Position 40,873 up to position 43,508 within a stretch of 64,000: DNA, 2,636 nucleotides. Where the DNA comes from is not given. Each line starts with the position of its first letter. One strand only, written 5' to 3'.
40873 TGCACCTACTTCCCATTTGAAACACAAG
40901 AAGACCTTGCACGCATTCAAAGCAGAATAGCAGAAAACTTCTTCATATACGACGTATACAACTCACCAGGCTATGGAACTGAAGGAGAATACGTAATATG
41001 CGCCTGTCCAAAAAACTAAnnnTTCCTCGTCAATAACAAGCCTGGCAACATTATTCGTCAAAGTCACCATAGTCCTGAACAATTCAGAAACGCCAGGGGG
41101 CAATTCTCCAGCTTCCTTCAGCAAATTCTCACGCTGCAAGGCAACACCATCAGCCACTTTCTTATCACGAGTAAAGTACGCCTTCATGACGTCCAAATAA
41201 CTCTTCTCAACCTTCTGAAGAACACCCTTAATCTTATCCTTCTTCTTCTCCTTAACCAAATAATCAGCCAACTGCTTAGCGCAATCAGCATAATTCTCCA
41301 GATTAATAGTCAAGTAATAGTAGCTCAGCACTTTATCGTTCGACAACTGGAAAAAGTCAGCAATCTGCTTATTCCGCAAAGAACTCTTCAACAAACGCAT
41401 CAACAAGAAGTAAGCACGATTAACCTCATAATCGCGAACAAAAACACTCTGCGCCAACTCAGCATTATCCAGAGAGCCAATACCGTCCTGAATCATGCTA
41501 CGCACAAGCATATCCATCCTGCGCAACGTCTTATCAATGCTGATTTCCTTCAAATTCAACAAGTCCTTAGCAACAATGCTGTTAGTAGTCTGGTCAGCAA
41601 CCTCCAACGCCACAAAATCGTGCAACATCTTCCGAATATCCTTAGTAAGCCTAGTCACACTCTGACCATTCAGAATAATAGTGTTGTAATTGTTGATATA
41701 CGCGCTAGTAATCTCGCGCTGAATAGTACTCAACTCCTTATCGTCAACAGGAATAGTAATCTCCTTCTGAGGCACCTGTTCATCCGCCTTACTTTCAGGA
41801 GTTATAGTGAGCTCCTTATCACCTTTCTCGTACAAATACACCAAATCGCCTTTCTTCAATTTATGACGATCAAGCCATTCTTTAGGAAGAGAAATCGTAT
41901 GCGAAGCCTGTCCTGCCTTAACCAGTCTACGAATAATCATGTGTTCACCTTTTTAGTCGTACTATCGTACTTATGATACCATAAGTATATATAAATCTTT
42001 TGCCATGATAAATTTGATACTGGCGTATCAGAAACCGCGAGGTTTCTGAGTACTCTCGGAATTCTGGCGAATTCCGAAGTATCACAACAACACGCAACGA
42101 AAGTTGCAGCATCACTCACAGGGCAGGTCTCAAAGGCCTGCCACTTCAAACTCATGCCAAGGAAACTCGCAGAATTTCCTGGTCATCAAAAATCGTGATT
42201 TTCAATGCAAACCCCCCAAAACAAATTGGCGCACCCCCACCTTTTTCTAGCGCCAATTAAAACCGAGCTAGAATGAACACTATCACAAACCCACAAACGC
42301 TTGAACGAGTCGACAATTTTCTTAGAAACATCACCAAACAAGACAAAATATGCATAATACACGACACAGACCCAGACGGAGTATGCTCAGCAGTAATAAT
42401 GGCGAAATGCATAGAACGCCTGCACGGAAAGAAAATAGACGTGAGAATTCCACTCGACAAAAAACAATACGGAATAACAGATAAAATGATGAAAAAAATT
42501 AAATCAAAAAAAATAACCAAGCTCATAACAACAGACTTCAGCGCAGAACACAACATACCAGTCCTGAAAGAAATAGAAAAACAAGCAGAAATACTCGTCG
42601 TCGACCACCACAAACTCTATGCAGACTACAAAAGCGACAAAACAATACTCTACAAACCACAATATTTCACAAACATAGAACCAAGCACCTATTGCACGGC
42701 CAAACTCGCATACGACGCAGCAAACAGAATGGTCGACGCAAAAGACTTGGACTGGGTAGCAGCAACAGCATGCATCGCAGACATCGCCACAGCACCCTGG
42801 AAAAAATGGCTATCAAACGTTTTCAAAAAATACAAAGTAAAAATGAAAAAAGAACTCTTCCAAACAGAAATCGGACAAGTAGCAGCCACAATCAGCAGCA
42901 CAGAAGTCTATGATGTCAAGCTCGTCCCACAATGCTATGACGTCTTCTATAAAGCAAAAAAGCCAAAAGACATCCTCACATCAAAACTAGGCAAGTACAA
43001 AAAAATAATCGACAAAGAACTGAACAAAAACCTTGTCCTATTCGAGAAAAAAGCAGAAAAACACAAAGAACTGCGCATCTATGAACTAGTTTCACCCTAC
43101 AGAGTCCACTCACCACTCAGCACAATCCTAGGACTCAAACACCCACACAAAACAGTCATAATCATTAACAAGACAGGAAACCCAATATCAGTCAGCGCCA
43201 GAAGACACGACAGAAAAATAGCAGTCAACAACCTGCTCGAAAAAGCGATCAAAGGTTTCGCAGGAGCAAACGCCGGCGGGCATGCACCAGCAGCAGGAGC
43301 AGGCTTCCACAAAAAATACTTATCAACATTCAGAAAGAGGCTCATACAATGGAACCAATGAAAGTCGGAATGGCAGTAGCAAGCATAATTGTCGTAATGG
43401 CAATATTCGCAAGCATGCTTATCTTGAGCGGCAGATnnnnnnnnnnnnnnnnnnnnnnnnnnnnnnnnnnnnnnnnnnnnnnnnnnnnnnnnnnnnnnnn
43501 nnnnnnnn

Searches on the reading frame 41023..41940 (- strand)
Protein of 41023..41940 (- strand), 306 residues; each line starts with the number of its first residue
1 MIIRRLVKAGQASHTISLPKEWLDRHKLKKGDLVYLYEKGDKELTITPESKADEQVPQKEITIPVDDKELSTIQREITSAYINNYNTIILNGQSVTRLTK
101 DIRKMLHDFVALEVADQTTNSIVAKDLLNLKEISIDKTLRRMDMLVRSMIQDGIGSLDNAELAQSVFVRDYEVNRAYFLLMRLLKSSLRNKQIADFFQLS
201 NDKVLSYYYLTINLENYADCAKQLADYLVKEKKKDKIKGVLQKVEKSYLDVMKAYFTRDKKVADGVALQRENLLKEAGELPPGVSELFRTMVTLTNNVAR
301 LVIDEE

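Call 89: search_protein_families(library=pfam, proteins=[window:41023-41940:-], max_evalue=0.00001)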
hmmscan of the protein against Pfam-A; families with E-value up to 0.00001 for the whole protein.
window:41023-41940:- (306 aa): 2 families
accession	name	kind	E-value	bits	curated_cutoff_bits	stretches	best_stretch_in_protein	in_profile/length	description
PF04014.23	MazE_antitoxin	-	5.1e-09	36.4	24.7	1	15-51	9-45/48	Antidote-toxin recognition MazE, bacterial antitoxin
PF01895.24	PhoU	-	5e-08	33.6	23.5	1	139-227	1-88/89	PhoU domain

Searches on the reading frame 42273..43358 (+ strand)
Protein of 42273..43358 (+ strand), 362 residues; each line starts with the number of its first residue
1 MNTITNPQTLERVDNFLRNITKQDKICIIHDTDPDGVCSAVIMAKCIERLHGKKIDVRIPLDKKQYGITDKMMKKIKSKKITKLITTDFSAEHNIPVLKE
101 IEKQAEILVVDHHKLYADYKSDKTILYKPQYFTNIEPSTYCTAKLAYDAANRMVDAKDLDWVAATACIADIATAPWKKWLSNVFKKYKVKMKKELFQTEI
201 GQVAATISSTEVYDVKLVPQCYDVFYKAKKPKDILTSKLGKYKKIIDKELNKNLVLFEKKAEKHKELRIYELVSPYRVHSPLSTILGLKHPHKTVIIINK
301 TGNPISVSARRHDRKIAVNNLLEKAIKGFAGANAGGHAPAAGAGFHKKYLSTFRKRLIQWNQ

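Call 89: search_protein_families(library=pfam, proteins=[window:42273-43358:+], max_evalue=0.00001)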
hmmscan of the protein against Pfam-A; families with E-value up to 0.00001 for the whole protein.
window:42273-43358:+ (362 aa): 2 families
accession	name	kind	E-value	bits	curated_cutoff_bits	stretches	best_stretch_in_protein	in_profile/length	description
PF01368.27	DHH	-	3.4e-13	50.4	28.1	1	25-157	1-109/125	DHH family, N-terminal domain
PF02272.25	DHHA1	-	2.4e-08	34.8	25.9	1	292-360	30-99/102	DHHA1 domain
